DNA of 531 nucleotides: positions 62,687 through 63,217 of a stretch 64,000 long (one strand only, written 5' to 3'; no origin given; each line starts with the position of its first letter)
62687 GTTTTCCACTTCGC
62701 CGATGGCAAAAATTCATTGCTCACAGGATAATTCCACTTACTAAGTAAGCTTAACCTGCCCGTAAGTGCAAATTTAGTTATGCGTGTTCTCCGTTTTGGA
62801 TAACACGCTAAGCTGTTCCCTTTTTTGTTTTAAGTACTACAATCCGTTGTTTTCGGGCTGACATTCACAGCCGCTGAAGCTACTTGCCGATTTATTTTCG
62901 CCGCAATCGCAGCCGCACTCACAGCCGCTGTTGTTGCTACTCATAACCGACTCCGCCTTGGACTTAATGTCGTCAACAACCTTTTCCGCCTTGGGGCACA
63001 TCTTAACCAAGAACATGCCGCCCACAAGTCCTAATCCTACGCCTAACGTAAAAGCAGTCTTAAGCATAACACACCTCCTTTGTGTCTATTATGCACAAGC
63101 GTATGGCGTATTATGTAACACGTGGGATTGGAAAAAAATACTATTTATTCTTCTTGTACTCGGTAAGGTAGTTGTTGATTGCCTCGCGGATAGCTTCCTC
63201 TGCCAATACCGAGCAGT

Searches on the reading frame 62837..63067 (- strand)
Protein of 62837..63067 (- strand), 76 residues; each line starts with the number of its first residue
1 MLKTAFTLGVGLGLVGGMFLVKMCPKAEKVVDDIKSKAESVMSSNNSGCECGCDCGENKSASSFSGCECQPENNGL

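Call 3: search_protein_families(library=pfam, proteins=[window:62837-63067:-], max_evalue=1)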
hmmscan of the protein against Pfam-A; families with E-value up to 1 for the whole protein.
window:62837-63067:- (76 aa): 0 families

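Call 4: search_protein_families(library=padloc, proteins=[window:62837-63067:-], max_evalue=1)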
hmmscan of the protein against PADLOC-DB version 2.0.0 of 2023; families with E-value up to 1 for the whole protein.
window:62837-63067:- (76 aa): 0 families

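Call 5: search_protein_families(library=phrogs, proteins=[window:62837-63067:-], max_evalue=1)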
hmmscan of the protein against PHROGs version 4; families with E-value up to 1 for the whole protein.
window:62837-63067:- (76 aa): 1 family
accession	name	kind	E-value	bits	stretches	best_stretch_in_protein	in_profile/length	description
phrog_24353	-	unknown function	0.17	12.2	1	17-61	74-118/294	-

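Call 6: search_protein_families(library=ncbifam, proteins=[window:62837-63067:-], max_evalue=1)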
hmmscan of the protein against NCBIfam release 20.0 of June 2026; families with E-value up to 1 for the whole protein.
window:62837-63067:- (76 aa): 0 families
